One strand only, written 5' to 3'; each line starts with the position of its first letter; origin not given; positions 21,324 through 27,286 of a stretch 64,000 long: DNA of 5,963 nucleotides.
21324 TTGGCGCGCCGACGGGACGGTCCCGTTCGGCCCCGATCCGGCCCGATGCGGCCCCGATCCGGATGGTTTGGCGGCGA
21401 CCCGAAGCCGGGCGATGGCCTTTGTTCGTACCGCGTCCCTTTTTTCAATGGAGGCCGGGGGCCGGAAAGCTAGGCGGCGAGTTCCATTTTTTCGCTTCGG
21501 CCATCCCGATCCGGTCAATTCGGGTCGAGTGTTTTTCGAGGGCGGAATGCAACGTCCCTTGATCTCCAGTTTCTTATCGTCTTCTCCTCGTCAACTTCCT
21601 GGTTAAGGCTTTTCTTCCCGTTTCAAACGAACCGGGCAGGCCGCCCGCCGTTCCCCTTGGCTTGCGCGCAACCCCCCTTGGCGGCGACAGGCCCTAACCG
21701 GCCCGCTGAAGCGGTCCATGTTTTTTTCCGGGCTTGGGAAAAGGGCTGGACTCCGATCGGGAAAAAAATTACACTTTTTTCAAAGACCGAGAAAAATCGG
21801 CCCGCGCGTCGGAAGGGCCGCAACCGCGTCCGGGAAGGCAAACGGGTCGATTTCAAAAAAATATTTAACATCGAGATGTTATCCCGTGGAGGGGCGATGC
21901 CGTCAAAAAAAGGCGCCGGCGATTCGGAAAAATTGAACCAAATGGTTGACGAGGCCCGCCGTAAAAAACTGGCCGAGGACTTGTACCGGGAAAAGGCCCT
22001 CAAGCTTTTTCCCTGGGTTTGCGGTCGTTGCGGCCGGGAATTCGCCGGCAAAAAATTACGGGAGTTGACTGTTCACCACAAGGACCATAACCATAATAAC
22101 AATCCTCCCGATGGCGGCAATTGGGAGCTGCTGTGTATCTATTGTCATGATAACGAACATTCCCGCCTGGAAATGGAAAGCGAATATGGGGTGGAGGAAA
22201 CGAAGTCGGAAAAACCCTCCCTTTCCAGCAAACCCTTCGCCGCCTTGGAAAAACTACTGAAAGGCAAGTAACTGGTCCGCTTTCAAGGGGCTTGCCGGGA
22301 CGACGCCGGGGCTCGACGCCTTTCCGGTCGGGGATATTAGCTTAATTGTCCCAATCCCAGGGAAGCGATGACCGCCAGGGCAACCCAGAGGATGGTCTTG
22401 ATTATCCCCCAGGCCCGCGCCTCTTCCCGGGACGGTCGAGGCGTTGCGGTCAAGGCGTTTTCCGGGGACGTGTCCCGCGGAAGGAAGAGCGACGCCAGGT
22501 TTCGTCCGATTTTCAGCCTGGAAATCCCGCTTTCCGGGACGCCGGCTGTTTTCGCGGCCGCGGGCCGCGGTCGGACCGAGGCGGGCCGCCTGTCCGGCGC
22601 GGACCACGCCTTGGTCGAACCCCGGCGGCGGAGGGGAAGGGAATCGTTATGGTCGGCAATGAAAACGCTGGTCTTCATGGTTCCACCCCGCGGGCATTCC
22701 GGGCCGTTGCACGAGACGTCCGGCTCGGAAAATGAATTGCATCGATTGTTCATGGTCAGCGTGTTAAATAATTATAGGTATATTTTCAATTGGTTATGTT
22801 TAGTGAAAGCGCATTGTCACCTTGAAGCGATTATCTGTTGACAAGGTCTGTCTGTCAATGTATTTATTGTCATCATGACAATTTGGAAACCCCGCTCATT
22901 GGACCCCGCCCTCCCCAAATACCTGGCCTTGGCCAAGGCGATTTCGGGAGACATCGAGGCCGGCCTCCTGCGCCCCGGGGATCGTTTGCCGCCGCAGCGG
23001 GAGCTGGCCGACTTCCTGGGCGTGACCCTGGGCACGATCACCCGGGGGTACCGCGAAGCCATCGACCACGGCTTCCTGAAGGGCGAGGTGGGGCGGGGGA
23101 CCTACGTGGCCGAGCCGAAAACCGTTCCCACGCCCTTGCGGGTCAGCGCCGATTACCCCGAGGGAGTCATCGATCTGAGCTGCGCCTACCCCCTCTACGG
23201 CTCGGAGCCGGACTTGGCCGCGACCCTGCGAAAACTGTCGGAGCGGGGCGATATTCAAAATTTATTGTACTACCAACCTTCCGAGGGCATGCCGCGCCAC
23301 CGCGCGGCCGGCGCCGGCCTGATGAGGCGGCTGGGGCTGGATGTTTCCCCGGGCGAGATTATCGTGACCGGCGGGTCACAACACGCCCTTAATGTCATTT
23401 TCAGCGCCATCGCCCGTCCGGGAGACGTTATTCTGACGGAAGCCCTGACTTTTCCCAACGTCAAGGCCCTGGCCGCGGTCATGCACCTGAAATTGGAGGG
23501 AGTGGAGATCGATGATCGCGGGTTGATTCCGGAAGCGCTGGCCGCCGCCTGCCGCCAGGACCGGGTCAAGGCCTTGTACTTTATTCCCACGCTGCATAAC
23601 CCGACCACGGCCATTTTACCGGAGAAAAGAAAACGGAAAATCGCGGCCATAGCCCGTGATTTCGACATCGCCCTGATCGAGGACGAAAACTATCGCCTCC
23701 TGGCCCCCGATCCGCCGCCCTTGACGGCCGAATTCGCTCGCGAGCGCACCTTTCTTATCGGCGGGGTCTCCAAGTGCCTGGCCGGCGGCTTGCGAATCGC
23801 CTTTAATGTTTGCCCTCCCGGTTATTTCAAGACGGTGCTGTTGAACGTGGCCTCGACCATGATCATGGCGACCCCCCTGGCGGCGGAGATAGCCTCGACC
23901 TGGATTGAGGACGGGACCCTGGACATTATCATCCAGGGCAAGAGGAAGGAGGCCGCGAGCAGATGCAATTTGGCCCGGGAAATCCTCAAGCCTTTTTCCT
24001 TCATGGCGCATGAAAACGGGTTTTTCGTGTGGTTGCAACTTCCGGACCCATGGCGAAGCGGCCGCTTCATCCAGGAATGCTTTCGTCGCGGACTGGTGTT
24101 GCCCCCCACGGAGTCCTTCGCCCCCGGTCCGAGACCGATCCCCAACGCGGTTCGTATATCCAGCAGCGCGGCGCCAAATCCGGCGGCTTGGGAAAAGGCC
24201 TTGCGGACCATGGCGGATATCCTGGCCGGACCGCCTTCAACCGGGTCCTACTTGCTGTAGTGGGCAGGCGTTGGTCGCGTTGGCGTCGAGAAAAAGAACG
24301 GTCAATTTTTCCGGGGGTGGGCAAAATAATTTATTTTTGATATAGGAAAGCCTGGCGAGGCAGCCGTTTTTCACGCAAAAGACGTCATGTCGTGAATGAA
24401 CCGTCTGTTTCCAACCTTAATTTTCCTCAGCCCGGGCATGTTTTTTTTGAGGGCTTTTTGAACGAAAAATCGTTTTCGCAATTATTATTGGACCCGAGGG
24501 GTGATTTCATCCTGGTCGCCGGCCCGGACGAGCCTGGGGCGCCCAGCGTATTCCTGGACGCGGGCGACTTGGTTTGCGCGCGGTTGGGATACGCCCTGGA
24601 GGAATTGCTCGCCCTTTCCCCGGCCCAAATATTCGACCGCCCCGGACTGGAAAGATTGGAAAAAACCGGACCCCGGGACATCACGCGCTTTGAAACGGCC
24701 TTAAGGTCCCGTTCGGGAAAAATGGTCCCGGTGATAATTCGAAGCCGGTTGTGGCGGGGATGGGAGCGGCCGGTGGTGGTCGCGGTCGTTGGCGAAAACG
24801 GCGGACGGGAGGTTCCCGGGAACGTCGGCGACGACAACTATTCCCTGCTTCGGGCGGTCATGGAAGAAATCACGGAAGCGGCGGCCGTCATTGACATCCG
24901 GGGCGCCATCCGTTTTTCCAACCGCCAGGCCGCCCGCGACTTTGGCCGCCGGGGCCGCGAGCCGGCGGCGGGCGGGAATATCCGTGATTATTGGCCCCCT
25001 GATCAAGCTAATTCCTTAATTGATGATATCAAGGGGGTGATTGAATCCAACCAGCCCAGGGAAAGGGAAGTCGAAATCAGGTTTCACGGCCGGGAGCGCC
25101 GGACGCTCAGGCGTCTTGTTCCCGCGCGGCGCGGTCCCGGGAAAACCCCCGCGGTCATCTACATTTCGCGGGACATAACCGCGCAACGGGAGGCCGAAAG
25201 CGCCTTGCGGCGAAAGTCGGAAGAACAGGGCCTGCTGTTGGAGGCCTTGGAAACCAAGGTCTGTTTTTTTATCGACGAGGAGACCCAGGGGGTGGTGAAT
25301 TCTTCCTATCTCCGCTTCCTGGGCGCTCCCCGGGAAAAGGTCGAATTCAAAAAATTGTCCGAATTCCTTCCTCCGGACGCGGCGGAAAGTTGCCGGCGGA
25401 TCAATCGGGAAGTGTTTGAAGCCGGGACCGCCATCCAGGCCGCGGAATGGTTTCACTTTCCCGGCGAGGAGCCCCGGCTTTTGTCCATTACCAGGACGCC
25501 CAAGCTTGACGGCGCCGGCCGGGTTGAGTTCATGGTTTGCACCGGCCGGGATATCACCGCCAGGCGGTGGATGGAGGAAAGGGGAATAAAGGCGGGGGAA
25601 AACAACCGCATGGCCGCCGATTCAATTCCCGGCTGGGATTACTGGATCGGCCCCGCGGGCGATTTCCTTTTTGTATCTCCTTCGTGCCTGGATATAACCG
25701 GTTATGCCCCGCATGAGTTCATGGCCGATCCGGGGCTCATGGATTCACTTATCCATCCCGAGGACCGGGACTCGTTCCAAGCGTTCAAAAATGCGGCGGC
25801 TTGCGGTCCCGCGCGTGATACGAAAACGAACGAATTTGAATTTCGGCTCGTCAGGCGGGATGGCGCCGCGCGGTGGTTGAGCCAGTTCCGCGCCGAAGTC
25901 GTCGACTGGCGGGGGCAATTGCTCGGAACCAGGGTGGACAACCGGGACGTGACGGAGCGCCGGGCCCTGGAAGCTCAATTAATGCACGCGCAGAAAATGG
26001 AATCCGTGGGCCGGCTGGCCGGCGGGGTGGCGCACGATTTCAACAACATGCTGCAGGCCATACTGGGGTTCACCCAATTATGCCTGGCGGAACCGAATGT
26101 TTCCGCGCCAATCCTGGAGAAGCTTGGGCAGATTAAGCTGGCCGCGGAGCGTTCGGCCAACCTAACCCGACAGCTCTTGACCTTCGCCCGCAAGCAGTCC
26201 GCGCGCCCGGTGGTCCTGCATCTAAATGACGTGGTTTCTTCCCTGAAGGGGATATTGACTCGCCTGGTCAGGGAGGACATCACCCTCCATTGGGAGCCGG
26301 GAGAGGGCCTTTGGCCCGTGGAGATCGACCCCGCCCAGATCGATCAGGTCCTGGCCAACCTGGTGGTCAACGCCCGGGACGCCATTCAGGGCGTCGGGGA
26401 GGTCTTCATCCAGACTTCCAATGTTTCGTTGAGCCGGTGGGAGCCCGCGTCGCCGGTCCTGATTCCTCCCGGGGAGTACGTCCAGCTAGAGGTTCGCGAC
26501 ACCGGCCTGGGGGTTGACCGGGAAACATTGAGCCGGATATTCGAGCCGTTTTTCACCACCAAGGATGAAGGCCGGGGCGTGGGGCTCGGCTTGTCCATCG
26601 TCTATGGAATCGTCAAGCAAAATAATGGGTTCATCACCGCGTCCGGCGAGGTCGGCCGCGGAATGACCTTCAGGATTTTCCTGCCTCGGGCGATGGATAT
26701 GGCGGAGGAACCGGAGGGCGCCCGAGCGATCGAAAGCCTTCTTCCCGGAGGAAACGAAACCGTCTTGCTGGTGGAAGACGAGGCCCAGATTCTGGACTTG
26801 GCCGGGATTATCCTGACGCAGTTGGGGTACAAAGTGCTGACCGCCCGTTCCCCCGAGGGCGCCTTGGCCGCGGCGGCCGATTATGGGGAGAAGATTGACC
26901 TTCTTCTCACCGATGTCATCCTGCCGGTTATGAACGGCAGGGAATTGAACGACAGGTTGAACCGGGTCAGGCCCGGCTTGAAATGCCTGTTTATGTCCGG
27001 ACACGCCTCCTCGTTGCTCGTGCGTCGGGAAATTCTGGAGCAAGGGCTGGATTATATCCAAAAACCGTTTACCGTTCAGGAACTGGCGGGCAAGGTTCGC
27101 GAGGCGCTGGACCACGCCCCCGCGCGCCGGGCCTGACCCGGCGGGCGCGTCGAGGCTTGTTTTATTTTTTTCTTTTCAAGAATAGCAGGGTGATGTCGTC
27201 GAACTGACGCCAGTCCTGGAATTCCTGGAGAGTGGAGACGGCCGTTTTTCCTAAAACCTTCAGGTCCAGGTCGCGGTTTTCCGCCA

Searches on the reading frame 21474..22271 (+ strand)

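Call 31: search_protein_families(library=pfam, proteins=[window:21474-22271:+], max_evalue=0.001)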
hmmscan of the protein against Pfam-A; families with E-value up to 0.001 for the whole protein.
window:21474-22271:+ (265 aa): 1 family
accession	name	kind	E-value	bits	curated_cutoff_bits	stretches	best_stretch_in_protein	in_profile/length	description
PF01844.29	HNH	-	5.5e-11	42.9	21.4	1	183-231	1-47/47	HNH endonuclease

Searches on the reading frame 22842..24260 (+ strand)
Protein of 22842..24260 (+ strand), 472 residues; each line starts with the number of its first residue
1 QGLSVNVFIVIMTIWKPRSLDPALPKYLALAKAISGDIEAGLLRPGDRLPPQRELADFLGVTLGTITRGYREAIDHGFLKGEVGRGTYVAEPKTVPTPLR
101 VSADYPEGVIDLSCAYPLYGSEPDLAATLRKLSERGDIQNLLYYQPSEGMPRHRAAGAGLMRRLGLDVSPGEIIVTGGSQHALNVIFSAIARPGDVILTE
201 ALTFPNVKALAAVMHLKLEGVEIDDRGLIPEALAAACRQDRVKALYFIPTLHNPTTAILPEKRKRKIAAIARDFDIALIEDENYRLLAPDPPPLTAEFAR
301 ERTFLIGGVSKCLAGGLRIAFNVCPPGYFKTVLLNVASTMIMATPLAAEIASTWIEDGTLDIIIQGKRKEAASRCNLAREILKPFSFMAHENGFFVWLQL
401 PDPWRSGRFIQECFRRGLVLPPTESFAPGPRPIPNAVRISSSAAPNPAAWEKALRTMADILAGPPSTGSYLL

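Call 31: search_protein_families(library=pfam, proteins=[window:22842-24260:+], max_evalue=0.001)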
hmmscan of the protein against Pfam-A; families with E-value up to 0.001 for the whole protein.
window:22842-24260:+ (472 aa): 2 families
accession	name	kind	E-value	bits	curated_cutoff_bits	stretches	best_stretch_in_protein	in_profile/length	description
PF00155.27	Aminotran_1_2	-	1.2e-25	91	19.7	1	109-455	3-359/361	Aminotransferase class I and II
PF00392.27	GntR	-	3.1e-11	43.2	27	1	27-89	2-64/64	Bacterial regulatory proteins, gntR family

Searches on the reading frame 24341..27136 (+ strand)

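Call 31: search_protein_families(library=pfam, proteins=[window:24341-27136:+], max_evalue=0.001)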
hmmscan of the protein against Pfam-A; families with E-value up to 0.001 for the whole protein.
window:24341-27136:+ (931 aa): 7 families
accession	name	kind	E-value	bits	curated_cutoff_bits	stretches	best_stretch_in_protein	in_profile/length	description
PF08448.16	PAS_4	-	1.2e-25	90.3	23.1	2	176-284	3-110/110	PAS fold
PF02518.31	HATPase_c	-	1.1e-19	71.3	26.4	1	663-783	2-109/111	Histidine kinase-, DNA gyrase B-, and HSP90-like ATPase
PF00989.32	PAS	-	2.3e-17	63.5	22.6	1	170-278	3-112/113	PAS fold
PF13426.13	PAS_9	-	2.6e-17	63.4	27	1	316-407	14-103/103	PAS domain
PF00072.30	Response_reg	-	3.7e-16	59.7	30.2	1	808-919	1-110/111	Response regulator receiver domain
PF08447.18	PAS_3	-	4.3e-14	53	25.6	1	443-527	2-82/89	PAS fold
PF00512.31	HisKA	-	2.2e-06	28.1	26.9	1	557-620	3-65/66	His Kinase A (phospho-acceptor) domain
